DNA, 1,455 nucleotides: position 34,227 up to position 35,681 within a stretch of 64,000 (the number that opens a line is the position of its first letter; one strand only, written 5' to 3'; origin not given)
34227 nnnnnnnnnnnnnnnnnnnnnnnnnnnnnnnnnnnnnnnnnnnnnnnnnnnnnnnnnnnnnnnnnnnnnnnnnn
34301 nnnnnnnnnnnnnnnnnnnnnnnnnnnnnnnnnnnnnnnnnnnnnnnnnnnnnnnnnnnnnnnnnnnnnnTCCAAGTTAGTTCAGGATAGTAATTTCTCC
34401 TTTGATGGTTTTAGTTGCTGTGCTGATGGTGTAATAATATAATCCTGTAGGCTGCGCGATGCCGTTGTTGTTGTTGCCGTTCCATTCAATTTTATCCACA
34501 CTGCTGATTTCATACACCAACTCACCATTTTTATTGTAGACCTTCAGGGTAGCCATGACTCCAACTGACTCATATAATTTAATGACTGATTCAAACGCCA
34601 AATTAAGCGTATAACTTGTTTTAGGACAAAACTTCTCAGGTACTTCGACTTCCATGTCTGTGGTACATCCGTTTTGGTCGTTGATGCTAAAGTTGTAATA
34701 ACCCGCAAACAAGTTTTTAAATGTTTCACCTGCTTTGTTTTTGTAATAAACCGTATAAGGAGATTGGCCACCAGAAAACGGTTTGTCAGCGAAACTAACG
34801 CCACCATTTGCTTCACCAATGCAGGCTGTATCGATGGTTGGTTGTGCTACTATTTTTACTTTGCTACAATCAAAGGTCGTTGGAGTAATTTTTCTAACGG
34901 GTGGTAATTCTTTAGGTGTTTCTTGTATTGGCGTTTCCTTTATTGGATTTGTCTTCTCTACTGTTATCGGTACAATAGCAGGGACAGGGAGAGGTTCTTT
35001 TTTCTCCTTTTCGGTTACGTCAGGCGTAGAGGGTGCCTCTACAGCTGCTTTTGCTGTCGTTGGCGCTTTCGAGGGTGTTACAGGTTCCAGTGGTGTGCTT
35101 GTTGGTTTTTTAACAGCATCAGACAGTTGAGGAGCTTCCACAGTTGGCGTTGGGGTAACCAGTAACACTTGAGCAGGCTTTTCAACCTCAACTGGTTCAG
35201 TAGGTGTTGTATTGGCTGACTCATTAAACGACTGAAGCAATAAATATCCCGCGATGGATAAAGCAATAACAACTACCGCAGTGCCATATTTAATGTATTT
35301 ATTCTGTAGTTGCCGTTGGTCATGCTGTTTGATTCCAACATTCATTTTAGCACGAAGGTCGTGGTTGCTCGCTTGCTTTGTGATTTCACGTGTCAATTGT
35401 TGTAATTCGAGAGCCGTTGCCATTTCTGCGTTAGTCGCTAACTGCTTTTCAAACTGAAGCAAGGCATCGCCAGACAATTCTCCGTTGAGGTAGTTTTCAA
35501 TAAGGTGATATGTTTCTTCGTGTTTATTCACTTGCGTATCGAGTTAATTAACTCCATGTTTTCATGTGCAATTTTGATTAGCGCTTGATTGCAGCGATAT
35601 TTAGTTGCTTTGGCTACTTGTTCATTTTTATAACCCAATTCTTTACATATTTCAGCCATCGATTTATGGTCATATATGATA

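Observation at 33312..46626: Two mirrored modules: sigma factor + anti-sigma-like protein ending in T9SS type-B (CHU_C)-like domain + CHU_C cargo + PorP/SprF, bracketing the pectate lyases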

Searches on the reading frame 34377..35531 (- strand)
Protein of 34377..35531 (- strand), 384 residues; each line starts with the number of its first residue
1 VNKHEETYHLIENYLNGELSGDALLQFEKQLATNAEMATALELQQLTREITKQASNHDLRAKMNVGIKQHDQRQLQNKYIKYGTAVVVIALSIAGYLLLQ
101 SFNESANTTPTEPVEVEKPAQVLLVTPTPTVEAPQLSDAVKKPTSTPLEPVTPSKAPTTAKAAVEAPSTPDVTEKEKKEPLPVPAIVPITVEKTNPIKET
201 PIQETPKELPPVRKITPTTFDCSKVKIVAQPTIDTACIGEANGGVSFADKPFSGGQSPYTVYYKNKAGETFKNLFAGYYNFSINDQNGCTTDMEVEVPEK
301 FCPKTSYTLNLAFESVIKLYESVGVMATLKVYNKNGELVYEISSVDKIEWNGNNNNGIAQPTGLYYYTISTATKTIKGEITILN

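Call 3: search_protein_families(library=pfam, proteins=[window:34377-35531:-], max_evalue=0.1)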
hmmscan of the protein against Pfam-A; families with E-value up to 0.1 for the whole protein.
window:34377-35531:- (384 aa): 2 families
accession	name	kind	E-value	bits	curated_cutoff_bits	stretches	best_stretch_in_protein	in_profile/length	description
PF13585.12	CHU_C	-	1.3e-08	35.3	27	1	327-375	29-79/86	CHU_C Type IX secretion signal domain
PF13860.13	FlgD_ig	-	6.6e-06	26.5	27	1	327-373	25-77/79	FlgD Ig-like domain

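Call 4: search_protein_families(library=ncbifam, proteins=[window:34377-35531:-], max_evalue=0.1)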
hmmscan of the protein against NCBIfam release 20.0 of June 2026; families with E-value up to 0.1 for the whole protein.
window:34377-35531:- (384 aa): 6 families
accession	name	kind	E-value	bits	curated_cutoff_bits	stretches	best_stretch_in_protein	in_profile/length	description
NF009453.0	PRK12813.1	equivalog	0.00036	20.1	264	1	327-372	126-174/223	flagellar basal body rod modification protein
TIGR04131.1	Bac_Flav_CTERM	domain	0.00049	20.2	35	1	326-382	28-83/85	T9SS type B sorting domain-containing protein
TIGR04183.1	Por_Secre_tail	domain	0.014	15.3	23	1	324-377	18-66/72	T9SS type A sorting domain-containing protein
NF033761.1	gliding_GltJ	equivalog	0.014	14.5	450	1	72-205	364-493/671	adventurous gliding motility protein GltJ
NF009452.0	PRK12812.1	equivalog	0.019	14.2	258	1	327-372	154-205/289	flagellar basal body rod modification protein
NF053608.1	Lsa66_OmpA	equivalog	0.04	12.3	700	1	340-374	91-125/581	fibronectin-binding adhesin Lsa66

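Call 6: find_homologous_proteins(query=window:34377-35531:-)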
Query window:34377-35531:- (384 aa): 2 proteins with E <= 0.001 among 5080 candidates.
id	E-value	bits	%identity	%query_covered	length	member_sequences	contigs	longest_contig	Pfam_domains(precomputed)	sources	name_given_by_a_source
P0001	9.8e-250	845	100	100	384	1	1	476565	PF13585.13,PF13860.13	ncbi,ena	-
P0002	1.9e-204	696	82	100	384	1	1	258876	PF13585.13,PF13860.13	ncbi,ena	-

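Call 11: find_encoding_contigs(protein=P0002, flank=10000, max_places=3)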
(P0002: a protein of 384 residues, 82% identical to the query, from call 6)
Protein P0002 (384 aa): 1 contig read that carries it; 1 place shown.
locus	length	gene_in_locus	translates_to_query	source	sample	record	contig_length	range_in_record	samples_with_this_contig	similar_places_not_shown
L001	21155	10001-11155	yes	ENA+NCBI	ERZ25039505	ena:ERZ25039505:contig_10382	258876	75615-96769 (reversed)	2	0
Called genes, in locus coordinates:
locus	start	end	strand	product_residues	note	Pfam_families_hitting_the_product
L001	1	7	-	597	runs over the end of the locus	PF00457:Glyco_hydro_11, PF19081:Ig_7, PF06452:CBM9_1, PF18962:Por_Secre_tail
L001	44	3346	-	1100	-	PF01522:Polysacc_deac_1, PF01270:Glyco_hydro_8, PF19081:Ig_7, PF06452:CBM9_1, PF18962:Por_Secre_tail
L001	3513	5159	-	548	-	PF08757:CotH, PF18962:Por_Secre_tail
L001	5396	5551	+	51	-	PF18919:DUF5670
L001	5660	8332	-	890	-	PF00544:Pectate_lyase_4, PF18962:Por_Secre_tail (faint), PF17957:Big_7, PF03422:CBM_6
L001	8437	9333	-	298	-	PF11751:PorP_SprF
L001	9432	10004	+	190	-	PF04542:Sigma70_r2 (weak)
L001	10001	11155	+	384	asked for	PF13585:CHU_C, PF13860:FlgD_ig (weak)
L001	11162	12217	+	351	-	-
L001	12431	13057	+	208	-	-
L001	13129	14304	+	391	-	PF14870:PSII_BNR (weak), PF18962:Por_Secre_tail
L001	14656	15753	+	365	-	PF02388:FemAB, PF13480:Acetyltransf_6 (weak), PF02388:FemAB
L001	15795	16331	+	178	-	-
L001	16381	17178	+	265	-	-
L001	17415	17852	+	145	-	PF00582:Usp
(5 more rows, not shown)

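Call 12: find_encoding_contigs(protein=P0001, flank=2000, max_places=2)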
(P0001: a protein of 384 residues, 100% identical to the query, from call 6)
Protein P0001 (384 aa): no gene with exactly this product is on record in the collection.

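Call 22: predict_structure(alignment_id=A1)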
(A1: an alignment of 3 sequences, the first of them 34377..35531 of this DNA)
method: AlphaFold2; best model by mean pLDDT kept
length: 384 residues; sequences in the alignment: 3
mean_pLDDT: 41.9   pTM: 0.25
mean pLDDT of the five models: 41.9, 40.7, 39.6, 39.4, 38.5
residues with pLDDT >= 90: 0; 70-90: 54; 50-70: 49; < 50: 281
segments of 3 or more residues with pLDDT < 50: 46-323
pLDDT, mean of each block of 10 residues (from residue 1): 62 72 78 68 51 34 33 34 33 33 33 32 28 26 29 27 31 28 27 27 28 25 29 30 31 36 34 36 34 31 27 37 65 79 72 74 70 66 50
secondary structure, 60 per line:
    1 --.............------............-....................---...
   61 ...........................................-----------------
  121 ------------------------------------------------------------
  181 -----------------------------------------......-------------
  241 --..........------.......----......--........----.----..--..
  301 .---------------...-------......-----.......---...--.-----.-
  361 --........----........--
elements in order: H3-15 H22-33 H35-54 H58-103 E225-227 E243-252 E259-265 E270-275 E278-285 E317-319 E327-332 E338-344 E348-350 E363-370 E375-382

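Call 27: search_protein_representatives(alignment_id=A1)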
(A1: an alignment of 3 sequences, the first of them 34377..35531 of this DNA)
Query: 3 sequences, 384 profile positions. Proteins with E-value up to 0.001 (for the whole library): 22308; up to 1e-10: 8996; up to 1e-30: 1605. The best 150 are listed.
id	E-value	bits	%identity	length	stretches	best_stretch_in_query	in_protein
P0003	3.5e-233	789.9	-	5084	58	231-303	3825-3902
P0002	1.7e-218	741.5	-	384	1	1-384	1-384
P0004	2.8e-218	740.8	-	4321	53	232-299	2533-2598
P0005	6.3e-187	637.6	-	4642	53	220-299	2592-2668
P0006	5.9e-174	594.9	-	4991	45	225-292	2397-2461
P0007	5.8e-166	568.6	-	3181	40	231-299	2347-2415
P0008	7.2e-162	555.1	-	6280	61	233-298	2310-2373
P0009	3.0e-152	523.5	-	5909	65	224-304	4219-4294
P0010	4.6e-147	506.4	-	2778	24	226-297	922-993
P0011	7.0e-139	479.4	-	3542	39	230-299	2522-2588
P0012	7.5e-138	476.1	-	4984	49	221-291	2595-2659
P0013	6.0e-135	466.5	-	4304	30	233-296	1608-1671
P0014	1.6e-131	455.2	-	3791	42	229-299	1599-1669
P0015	6.5e-131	453.2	-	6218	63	215-301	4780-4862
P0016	6.9e-130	449.8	-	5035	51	224-297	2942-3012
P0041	3.5e-98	345.5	-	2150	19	217-383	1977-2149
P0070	1.3e-86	307.4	-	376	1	1-383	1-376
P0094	5.0e-79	282.4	-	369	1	1-384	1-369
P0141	9.1e-71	255.2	-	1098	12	234-291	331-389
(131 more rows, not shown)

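Call 35: search_protein_families(library=pfam, proteins=[P0141, P0041, P0070, P0094], max_evalue=0.01)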
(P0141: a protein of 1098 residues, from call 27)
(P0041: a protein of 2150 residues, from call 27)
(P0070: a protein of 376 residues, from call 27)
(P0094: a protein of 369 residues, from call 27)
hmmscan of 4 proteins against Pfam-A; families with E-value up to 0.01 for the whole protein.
P0141 (1098 aa): 14 families
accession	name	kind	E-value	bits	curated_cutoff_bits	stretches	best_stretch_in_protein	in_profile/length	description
PF13573.12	SprB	-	1.7e-97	319.2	28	12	407-442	2-37/37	SprB repeat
PF06832.18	BiPBP_C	-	9.7e-24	83.5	26.8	0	737-793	25-85/90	Penicillin-Binding Protein C-terminus Family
PF13620.12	CarboxypepD_reg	-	5.8e-20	71.9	32.3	0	773-812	41-82/82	Carboxypeptidase regulatory-like domain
PF07495.19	Y_Y_Y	-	2.1e-15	56.8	26.6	0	773-789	31-47/65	Y_Y_Y domain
PF17210.9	SdrD_B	-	4.8e-15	56.2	29.7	0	203-230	47-74/112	SdrD B-like domain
PF23623.1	GBD_IRG7_N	-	2.3e-12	47.4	27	0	766-790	58-82/95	IRG7 N-terminal galactose binding domain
PF18283.7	CBM77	-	2.3e-09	38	25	0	728-789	42-102/108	Carbohydrate binding module 77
PF08308.17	PEGA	-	1.6e-08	34.7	20.8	0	444-465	21-42/71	PEGA domain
PF16967.11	TcfC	-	6.8e-08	32.4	29.4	0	761-787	25-51/68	E-set like domain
PF04151.21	PPC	-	7.5e-08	33.6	25.9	0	732-787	12-69/70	Bacterial pre-peptidase C-terminal domain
PF04324.20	Fer2_BFD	-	1.3e-07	32.3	26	0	576-591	4-19/50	BFD-like [2Fe-2S] binding domain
PF17802.7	SpaA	-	0.00018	22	23.1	0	202-219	40-57/91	Prealbumin-like fold domain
PF11611.13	DUF4352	-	0.00025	21.8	25.9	0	409-443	84-118/122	Domain of unknown function (DUF4352)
PF15631.11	Imm-NTF2-2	-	0.00063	20.3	26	0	610-633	39-63/68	NTF2 fold immunity protein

P0041 (2150 aa): 13 families
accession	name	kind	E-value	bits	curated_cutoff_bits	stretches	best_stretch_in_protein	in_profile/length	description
PF13573.12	SprB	-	2e-147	479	28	19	975-1010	2-37/37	SprB repeat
PF02012.26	BNR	-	2.2e-30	100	27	0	1859-1869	1-11/12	BNR/Asp-box repeat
PF06832.18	BiPBP_C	-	1.1e-28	99.4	26.8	0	897-962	22-89/90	Penicillin-Binding Protein C-terminus Family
PF13585.12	CHU_C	-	5.4e-17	62.1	27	1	2066-2141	3-79/86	CHU_C Type IX secretion signal domain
PF17963.7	Big_9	-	3.3e-11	44.4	23.6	1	1769-1824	34-89/89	Bacterial Ig domain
PF17210.9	SdrD_B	-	1.5e-06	28.8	29.7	0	1796-1822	51-77/112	SdrD B-like domain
PF12505.14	DUF3712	-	1.9e-06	28.6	24.1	0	689-744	65-121/125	Protein of unknown function (DUF3712)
PF14344.12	DUF4397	-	9.4e-06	26.6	30.6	0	1786-1849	25-90/119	Domain of unknown function (DUF4397)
PF07495.19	Y_Y_Y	-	3.2e-05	24.2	26.6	0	1796-1813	31-48/65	Y_Y_Y domain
PF14870.12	PSII_BNR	-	5e-05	23.1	27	0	1850-1897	248-295/303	Photosynthesis system II assembly factor YCF48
PF24311.1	THSD1_D3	-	6.3e-05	23.1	27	0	1727-1752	2-27/100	THSD1 third Ig-like domain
PF02221.20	E1_DerP2_DerF2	-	0.00023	22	22.7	0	1437-1481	13-58/133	ML domain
PF16967.11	TcfC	-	0.0019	18.2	29.4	0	1793-1809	31-50/68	E-set like domain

P0070 (376 aa): 3 families
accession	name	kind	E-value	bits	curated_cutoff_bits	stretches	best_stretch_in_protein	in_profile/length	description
PF13585.12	CHU_C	-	1.1e-08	35.5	27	1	305-365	16-74/86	CHU_C Type IX secretion signal domain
PF13860.13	FlgD_ig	-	1.2e-06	28.8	27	1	310-364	19-76/79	FlgD Ig-like domain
PF05056.17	DUF674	-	0.003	16.9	24.4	1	97-195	339-441/445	Protein of unknown function (DUF674)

P0094 (369 aa): 1 family
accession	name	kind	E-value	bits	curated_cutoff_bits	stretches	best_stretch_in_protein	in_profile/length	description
PF13585.12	CHU_C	-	3.8e-07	30.6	27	1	308-360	25-79/86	CHU_C Type IX secretion signal domain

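Call 63: list_cluster_members(proteins=[window:34377-35531:-, window:43791-44903:+, P0002, P0070, P0094])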
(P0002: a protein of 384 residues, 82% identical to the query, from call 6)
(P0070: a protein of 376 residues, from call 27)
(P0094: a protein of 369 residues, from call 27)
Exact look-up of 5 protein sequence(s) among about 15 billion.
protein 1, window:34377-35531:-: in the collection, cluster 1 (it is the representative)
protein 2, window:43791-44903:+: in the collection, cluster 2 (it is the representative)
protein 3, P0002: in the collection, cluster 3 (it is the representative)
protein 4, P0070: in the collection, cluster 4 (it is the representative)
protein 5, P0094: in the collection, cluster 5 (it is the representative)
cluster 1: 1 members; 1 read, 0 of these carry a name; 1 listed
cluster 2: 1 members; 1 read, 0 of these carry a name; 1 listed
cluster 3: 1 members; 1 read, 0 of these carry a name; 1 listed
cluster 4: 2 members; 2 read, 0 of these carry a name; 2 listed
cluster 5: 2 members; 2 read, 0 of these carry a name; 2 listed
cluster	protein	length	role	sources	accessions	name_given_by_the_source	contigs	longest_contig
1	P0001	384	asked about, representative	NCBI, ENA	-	-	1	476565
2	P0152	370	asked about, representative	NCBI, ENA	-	-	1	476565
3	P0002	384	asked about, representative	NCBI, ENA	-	-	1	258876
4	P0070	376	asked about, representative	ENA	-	-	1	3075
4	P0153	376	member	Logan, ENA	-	-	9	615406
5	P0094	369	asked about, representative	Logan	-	-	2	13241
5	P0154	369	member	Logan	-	-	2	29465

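Call 72: find_encoding_contigs(protein=P0094, flank=10000, max_places=3)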
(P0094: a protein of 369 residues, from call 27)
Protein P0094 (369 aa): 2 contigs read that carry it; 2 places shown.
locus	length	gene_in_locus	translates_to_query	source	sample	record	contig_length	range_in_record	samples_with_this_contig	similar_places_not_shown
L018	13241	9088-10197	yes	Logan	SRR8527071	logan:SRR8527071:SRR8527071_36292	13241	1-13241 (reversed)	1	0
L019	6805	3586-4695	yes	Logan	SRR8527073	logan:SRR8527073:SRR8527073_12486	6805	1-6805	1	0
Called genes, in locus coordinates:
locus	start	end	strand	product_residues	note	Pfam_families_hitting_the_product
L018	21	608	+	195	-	-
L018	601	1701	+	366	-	-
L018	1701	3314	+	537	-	PF14580:LRR_9 (weak), PF13855:LRR_8 (faint), PF12799:LRR_4 (weak), PF13585:CHU_C (weak)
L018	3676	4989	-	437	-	PF00544:Pectate_lyase_4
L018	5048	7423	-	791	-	PF00544:Pectate_lyase_4, PF18962:Por_Secre_tail (faint), PF17957:Big_7, PF03422:CBM_6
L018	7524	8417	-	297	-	PF11751:PorP_SprF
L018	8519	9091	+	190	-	PF04542:Sigma70_r2 (weak)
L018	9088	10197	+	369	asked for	PF13585:CHU_C (weak)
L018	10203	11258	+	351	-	PF13585:CHU_C (faint)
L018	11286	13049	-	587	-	PF00150:Cellulase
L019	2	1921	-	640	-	?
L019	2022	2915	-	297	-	PF11751:PorP_SprF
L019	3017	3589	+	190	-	PF04542:Sigma70_r2 (weak)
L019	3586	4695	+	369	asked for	PF13585:CHU_C (weak)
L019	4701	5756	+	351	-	PF13585:CHU_C (faint)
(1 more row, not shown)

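Call 73: find_encoding_contigs(protein=P0153, flank=10000, max_places=3)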
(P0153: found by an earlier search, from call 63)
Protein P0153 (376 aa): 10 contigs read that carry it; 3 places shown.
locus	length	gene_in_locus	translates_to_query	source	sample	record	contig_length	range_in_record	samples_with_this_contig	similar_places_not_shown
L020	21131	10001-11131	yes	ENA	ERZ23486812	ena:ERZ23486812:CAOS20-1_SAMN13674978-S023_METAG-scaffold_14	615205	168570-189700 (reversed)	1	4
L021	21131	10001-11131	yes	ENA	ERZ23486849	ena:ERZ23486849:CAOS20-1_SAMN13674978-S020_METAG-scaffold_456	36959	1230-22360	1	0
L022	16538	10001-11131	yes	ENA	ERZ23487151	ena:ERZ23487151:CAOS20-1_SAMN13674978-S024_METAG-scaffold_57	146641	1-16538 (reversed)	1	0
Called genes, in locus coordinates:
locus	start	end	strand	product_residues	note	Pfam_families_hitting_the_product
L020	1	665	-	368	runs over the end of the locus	PF13585:CHU_C (weak)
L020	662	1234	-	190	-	PF04542:Sigma70_r2 (weak)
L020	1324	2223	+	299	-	PF11751:PorP_SprF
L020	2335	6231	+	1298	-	PF00544:Pectate_lyase_4, PF17957:Big_7, PF07495:Y_Y_Y (faint), PF17957:Big_7, PF00544:Pectate_lyase_4, PF03422:CBM_6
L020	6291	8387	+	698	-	PF00544:Pectate_lyase_4, PF17957:Big_7, PF03422:CBM_6, PF18962:Por_Secre_tail (weak)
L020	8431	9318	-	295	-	PF11751:PorP_SprF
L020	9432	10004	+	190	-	PF04542:Sigma70_r2 (weak)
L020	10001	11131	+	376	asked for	PF13860:FlgD_ig (faint), PF13585:CHU_C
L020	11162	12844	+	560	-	PF12799:LRR_4, PF13585:CHU_C (weak)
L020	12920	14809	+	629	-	PF03629:SASA, PF17957:Big_7 (faint), PF18962:Por_Secre_tail (faint)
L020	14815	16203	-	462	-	PF12799:LRR_4 (weak)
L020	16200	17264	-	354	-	-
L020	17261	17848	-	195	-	PF04542:Sigma70_r2 (weak)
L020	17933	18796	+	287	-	PF11751:PorP_SprF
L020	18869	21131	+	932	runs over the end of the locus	PF19527:DUF6055, PF16151:DUF4859, PF18962:Por_Secre_tail (weak)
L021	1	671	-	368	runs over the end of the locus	PF13585:CHU_C (weak)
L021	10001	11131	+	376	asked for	PF13860:FlgD_ig (faint), PF13585:CHU_C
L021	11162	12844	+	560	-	PF12799:LRR_4, PF13585:CHU_C (weak)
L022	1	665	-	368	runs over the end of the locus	PF13585:CHU_C (weak)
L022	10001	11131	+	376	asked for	PF13860:FlgD_ig (faint), PF13585:CHU_C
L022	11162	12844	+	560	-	PF12799:LRR_4, PF13585:CHU_C (weak)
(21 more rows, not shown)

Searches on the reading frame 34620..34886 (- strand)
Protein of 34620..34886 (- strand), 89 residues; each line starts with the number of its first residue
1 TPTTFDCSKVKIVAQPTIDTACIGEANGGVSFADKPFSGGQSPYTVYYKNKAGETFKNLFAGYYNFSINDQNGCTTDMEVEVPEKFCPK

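Call 34: search_protein_families(library=pfam, proteins=[window:34620-34886:-], max_evalue=10)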
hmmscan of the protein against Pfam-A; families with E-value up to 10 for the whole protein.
seq(89 aa): 1 family
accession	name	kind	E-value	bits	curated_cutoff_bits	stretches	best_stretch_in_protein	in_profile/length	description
PF13507.12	GATase_5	-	0.02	14.4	27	1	15-75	41-101/260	CobB/CobQ-like glutamine amidotransferase domain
